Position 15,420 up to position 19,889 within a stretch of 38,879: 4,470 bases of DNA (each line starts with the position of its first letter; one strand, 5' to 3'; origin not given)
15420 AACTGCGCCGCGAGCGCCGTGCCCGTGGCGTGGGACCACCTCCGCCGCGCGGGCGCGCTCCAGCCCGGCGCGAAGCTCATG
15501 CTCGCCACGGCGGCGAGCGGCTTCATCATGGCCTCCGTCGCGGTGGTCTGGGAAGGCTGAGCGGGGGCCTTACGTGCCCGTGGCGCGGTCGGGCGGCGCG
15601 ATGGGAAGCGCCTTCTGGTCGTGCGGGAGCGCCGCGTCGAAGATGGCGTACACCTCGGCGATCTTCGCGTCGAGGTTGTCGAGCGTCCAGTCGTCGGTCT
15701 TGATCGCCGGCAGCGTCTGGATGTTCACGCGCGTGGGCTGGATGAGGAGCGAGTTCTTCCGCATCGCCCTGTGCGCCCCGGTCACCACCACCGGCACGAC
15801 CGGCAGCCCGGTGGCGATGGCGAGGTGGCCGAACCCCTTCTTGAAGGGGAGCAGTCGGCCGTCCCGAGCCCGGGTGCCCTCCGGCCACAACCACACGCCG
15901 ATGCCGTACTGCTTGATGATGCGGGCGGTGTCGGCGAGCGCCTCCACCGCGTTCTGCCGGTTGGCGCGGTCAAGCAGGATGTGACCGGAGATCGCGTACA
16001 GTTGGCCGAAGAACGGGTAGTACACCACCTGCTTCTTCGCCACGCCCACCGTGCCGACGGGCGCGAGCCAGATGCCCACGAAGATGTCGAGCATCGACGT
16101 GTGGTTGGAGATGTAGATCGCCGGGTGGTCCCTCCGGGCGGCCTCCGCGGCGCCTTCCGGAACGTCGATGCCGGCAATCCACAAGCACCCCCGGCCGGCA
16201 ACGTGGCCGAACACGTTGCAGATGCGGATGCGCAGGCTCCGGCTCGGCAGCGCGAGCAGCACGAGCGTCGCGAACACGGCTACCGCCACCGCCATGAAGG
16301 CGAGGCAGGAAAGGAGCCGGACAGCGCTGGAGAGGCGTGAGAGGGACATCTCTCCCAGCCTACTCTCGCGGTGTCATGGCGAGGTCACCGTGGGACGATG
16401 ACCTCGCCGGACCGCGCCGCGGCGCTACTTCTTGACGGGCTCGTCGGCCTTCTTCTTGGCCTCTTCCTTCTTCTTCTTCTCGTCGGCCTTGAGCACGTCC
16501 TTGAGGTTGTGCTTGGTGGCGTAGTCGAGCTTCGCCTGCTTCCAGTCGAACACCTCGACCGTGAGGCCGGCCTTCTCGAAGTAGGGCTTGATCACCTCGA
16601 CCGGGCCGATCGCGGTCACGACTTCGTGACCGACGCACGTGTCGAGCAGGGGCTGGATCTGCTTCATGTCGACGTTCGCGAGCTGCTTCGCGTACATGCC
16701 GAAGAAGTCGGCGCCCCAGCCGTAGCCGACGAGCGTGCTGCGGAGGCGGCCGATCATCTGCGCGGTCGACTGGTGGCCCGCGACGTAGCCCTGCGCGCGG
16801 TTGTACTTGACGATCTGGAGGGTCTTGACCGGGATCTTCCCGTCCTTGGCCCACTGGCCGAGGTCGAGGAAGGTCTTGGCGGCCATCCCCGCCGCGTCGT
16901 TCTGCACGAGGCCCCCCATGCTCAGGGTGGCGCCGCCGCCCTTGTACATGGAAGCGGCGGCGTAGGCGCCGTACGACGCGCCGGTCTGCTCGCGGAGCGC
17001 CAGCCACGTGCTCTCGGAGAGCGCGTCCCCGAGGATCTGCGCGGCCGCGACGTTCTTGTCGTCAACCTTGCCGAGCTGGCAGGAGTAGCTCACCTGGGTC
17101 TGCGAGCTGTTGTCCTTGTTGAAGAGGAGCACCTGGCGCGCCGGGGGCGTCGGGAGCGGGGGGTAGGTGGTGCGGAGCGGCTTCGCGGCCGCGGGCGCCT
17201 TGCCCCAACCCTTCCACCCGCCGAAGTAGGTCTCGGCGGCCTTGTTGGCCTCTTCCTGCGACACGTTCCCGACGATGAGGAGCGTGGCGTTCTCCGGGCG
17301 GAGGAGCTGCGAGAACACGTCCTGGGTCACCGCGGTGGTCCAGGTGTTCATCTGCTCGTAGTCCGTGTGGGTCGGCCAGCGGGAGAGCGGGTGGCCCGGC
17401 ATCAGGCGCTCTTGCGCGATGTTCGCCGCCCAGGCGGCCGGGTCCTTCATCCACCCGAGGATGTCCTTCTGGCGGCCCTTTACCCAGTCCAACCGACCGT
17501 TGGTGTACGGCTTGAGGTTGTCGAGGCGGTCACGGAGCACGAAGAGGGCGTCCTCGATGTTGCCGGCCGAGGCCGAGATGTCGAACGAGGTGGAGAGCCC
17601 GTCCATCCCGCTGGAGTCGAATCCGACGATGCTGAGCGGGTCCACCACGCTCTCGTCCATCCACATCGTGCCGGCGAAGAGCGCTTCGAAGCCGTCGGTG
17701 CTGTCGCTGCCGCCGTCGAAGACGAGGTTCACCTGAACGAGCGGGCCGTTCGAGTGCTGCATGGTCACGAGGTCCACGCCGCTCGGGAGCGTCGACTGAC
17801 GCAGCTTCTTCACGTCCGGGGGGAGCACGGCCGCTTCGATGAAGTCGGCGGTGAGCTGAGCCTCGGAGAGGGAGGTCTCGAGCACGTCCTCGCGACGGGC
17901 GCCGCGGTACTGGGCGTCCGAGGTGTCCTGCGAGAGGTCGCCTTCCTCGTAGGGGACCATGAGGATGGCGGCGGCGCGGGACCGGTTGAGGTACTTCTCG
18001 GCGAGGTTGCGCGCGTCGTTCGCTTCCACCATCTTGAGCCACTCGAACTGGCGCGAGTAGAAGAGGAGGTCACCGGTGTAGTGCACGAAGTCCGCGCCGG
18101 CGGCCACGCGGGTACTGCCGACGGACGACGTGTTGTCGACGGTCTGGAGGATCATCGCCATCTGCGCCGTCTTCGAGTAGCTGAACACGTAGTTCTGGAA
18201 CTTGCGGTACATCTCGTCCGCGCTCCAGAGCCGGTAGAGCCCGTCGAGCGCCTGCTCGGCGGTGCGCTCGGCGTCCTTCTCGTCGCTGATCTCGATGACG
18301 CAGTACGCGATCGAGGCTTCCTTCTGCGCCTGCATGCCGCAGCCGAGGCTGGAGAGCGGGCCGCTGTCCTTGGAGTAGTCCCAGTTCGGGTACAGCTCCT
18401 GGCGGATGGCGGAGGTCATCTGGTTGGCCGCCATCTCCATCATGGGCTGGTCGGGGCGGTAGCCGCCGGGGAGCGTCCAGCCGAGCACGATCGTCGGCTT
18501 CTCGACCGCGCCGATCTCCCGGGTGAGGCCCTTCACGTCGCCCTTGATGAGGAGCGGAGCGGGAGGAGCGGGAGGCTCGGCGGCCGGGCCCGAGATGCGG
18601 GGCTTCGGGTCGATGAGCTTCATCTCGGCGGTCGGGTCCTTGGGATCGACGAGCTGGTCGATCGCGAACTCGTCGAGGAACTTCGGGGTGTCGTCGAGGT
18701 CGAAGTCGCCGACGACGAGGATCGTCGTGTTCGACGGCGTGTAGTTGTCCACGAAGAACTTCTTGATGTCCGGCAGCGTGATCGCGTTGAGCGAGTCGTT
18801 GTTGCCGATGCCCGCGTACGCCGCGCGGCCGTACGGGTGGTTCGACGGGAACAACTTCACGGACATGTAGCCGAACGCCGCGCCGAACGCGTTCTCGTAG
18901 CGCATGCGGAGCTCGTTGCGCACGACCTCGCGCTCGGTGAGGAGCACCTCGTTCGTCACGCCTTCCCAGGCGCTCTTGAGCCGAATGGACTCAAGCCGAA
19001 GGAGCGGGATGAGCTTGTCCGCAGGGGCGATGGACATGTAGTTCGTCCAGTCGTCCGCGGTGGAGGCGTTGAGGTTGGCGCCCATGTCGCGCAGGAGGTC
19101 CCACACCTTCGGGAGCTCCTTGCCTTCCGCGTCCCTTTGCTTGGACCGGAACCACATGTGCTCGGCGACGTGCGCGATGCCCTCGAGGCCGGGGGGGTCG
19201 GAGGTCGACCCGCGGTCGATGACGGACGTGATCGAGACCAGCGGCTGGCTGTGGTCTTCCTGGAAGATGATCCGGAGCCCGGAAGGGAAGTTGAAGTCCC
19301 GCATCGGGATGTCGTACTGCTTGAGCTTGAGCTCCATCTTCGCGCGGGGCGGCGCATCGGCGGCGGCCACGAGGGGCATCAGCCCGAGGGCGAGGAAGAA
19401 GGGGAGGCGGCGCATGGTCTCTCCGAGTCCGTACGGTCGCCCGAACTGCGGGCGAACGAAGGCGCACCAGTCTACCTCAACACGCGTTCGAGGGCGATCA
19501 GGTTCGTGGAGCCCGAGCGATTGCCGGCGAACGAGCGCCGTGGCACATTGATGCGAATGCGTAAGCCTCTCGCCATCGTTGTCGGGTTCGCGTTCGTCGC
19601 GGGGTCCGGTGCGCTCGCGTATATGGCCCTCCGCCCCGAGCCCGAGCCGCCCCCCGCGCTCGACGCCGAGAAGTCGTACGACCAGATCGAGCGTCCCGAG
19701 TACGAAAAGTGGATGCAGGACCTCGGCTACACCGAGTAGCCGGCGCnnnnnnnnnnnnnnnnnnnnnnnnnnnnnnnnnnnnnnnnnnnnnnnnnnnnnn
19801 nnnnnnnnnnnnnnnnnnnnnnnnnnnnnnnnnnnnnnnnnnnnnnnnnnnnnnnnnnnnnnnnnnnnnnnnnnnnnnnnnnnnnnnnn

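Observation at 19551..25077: Orphan ExbB-ExbD'-ExbD stator operon with a TM/Pro-rich mini-protein, a Cys-pair repeat protein and tandem VWA lipoproteins: candidate undescribed PMF-driven envelope/adhesin module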

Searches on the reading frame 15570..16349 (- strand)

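Call 8: search_protein_families(library=pfam, proteins=[window:15570-16349:-], max_evalue=0.001)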
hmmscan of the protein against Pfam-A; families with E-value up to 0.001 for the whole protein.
window:15570-16349:- (259 aa): 1 family
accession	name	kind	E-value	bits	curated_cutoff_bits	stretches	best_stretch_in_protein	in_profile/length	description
PF01553.26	Acyltransferase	-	1e-30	106.7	23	1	69-189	8-131/132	Acyltransferase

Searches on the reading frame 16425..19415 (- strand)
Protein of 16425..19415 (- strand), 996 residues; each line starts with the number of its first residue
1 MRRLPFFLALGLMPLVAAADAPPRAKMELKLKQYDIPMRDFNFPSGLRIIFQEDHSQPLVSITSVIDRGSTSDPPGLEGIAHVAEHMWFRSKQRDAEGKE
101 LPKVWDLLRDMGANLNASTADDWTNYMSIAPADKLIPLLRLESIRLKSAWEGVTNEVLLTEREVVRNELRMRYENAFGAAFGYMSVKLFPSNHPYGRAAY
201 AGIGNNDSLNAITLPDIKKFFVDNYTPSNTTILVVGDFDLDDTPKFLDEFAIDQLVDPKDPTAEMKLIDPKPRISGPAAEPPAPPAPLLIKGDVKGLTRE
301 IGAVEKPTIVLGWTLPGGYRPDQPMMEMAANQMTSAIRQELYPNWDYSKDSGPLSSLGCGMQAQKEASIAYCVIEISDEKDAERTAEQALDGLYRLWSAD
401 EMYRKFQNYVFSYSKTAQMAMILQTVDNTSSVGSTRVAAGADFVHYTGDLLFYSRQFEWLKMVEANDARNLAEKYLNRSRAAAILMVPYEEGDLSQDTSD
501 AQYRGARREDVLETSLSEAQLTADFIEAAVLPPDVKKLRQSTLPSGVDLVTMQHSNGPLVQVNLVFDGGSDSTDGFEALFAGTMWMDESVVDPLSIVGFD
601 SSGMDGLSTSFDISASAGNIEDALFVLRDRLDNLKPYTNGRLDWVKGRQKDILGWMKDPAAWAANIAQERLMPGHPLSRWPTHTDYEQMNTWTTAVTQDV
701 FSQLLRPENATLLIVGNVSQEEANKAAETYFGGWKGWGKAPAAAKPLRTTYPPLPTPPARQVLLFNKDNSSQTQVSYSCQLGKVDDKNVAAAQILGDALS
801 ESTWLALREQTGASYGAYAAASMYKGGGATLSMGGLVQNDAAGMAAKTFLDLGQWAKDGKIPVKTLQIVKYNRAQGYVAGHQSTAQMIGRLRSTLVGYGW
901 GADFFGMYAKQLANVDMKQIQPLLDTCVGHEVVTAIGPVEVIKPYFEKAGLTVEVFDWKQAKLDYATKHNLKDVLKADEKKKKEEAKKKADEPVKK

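Call 9: search_protein_families(library=pfam, proteins=[window:16425-19415:-], max_evalue=0.001)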
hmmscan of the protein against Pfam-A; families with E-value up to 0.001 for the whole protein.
window:16425-19415:- (996 aa): 2 families
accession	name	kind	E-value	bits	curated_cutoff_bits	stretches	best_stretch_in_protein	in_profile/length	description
PF05193.26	Peptidase_M16_C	-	1.3e-25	90.7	23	2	698-861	8-169/181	Peptidase M16 inactive domain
PF00675.25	Peptidase_M16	-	3.7e-10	40.3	22.3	1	48-135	1-84/149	Insulinase (Peptidase family M16)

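Call 44: search_protein_families(library=ncbifam, proteins=[window:16425-19415:-], max_evalue=0.01)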
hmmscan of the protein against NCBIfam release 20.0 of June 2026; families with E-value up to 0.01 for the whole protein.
window:16425-19415:- (996 aa): 3 families
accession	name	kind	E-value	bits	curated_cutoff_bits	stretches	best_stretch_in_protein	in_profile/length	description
NF047421.1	YfmH_fam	equivalog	1.9e-08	34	250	1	78-248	60-215/425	EF-P 5-aminopentanol modification-associated protein YfmH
NF047422.1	YfmF_fam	equivalog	9.9e-07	28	285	1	658-732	141-214/412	EF-P 5-aminopentanol modification-associated protein YfmF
NF011681.0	PRK15101.1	equivalog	0.0033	15.5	765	0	65-126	71-129/961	pitrilysin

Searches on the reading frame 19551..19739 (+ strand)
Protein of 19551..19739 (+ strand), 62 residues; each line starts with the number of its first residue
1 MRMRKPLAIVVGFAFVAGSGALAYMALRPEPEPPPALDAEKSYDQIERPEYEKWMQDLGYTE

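Call 3: search_protein_families(library=pfam, proteins=[window:19551-19739:+], max_evalue=0.1)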
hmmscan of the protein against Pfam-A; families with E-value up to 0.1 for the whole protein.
window:19551-19739:+ (62 aa): 0 families

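Call 4: search_protein_families(library=ncbifam, proteins=[window:19551-19739:+], max_evalue=0.1)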
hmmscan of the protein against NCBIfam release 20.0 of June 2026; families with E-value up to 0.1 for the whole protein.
window:19551-19739:+ (62 aa): 0 families
